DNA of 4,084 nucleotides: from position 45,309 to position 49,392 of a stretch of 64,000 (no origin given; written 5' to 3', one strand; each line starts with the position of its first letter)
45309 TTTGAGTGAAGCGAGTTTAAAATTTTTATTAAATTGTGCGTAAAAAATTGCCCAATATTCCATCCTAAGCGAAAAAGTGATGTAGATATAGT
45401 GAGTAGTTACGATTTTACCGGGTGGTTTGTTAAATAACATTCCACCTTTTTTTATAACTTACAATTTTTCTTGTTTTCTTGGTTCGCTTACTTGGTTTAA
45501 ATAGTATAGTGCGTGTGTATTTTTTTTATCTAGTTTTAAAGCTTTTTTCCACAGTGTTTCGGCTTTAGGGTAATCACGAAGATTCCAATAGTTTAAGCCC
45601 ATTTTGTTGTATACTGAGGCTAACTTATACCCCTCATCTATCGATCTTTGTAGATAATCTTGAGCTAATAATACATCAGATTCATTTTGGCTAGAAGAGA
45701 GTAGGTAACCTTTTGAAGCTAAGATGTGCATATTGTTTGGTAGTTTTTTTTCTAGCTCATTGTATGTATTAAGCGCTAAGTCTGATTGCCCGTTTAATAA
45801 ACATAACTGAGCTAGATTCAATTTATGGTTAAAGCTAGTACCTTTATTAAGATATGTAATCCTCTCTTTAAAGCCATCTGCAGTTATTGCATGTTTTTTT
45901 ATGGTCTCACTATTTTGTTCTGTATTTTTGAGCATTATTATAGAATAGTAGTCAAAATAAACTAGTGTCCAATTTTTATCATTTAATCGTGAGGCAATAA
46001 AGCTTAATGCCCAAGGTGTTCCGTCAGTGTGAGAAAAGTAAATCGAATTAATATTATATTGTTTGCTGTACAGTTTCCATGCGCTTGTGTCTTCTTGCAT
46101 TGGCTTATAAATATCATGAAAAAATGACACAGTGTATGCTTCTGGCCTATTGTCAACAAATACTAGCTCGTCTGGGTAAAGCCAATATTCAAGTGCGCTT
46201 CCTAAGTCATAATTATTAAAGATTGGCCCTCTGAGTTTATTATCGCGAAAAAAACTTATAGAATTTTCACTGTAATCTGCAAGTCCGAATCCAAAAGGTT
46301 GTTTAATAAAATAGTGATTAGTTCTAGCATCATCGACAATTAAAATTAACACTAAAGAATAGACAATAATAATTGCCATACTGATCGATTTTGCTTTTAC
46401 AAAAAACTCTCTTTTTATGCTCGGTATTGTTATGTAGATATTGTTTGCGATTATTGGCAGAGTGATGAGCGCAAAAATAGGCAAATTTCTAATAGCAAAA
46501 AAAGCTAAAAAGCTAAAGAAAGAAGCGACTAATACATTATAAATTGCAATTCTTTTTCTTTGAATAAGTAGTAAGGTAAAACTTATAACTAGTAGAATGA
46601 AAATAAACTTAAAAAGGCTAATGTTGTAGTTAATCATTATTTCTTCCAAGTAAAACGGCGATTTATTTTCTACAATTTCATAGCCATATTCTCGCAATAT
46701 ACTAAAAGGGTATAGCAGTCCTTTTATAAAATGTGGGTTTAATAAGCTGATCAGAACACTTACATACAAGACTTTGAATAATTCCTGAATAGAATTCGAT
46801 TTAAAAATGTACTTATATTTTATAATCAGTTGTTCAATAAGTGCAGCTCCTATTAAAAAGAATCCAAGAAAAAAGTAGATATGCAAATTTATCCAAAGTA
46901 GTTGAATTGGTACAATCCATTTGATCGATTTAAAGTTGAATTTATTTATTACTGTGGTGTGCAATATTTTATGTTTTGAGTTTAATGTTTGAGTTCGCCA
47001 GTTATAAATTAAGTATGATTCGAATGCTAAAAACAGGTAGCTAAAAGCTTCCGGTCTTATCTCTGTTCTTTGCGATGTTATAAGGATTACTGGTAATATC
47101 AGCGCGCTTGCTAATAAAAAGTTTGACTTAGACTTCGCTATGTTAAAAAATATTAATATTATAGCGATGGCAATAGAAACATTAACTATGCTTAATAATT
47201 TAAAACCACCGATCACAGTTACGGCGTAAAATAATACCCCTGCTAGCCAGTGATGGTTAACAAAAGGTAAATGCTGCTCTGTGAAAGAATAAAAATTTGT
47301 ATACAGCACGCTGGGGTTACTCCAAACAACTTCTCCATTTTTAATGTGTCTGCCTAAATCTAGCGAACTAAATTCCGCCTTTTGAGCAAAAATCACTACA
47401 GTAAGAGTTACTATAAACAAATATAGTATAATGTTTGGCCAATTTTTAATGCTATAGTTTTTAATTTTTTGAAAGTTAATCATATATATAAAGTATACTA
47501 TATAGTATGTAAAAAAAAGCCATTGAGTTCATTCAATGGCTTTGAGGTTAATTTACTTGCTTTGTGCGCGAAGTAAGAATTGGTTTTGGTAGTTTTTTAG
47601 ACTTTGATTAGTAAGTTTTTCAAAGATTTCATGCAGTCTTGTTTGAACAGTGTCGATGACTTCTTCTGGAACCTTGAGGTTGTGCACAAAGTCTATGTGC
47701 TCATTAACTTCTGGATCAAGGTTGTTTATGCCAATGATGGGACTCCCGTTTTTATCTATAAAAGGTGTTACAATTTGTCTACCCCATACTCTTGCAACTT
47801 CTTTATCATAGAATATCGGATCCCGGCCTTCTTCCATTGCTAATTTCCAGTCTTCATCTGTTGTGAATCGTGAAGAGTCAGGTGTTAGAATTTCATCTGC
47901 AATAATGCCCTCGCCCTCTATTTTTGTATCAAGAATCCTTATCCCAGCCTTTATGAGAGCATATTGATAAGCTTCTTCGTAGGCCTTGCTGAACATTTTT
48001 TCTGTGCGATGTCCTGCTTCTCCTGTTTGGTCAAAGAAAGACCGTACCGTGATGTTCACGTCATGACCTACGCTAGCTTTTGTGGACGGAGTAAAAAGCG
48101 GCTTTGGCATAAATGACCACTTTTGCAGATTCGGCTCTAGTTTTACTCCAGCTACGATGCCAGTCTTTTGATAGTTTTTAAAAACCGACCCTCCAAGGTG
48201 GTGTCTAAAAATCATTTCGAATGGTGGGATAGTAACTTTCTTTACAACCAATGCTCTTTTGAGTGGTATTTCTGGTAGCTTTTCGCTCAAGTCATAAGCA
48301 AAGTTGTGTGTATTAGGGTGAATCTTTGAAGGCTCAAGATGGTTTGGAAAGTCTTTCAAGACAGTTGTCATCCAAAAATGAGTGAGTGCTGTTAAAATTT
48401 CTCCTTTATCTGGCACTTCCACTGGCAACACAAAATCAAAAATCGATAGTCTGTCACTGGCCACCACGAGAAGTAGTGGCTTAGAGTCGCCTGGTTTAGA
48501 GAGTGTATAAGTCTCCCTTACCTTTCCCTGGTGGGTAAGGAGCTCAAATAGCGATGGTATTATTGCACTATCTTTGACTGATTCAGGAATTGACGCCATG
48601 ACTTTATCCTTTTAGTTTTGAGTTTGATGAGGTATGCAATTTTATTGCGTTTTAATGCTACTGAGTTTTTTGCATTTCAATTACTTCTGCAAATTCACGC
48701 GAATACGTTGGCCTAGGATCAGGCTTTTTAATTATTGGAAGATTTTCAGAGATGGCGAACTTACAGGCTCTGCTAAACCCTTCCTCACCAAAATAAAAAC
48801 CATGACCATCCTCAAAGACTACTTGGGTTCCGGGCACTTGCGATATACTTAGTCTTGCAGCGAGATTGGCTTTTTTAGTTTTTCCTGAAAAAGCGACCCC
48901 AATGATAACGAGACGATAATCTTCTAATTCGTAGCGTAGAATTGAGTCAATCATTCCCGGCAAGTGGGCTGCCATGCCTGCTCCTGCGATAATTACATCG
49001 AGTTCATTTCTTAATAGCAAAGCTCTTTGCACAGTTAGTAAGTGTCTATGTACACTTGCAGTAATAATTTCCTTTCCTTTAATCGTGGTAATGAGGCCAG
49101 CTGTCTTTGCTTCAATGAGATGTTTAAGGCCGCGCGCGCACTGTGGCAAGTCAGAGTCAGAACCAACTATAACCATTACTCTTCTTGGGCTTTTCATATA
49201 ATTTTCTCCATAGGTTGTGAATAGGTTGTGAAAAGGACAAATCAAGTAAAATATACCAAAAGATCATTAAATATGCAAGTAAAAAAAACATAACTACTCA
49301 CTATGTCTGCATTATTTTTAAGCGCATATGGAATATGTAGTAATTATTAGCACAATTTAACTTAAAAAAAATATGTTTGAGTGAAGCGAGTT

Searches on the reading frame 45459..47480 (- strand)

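Call 22: search_protein_families(library=pfam, proteins=[window:45459-47480:-], max_evalue=0.001)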
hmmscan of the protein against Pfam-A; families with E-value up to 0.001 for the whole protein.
window:45459-47480:- (673 aa): 5 families
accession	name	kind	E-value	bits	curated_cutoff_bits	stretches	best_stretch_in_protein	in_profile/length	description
PF07719.23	TPR_2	-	9.7e-08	32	27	1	621-654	1-34/34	Tetratricopeptide repeat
PF00515.34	TPR_1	-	2.5e-05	24.3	27.8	1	621-654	1-34/34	Tetratricopeptide repeat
PF13428.12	TPR_14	-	6.9e-05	23.6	23.5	0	628-662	8-42/44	Tetratricopeptide repeat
PF23914.1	TPR_CcmH_CycH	-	7.9e-05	23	42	1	556-654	56-154/158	Cytochrome c-type biogenesis protein H TPR domain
PF13424.12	TPR_12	-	0.00021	21.8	30.1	0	620-653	2-35/77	Tetratricopeptide repeat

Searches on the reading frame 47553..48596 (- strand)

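Call 64: search_protein_families(library=pfam, proteins=[window:47553-48596:-], max_evalue=0.0001)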
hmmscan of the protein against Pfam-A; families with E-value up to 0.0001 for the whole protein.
window:47553-48596:- (347 aa): 1 family
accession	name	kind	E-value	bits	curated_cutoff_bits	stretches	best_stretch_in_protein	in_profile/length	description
PF01259.24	SAICAR_synt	-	6.6e-39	134.5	20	1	21-275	2-222/233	SAICAR synthetase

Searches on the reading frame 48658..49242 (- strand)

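Call 64: search_protein_families(library=pfam, proteins=[window:48658-49242:-], max_evalue=0.0001)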
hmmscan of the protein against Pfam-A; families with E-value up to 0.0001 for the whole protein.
window:48658-49242:- (194 aa): 1 family
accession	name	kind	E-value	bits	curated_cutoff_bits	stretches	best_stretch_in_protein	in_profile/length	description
PF00731.26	AIRC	-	2.6e-12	46.9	30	1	21-138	1-104/148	AIR carboxylase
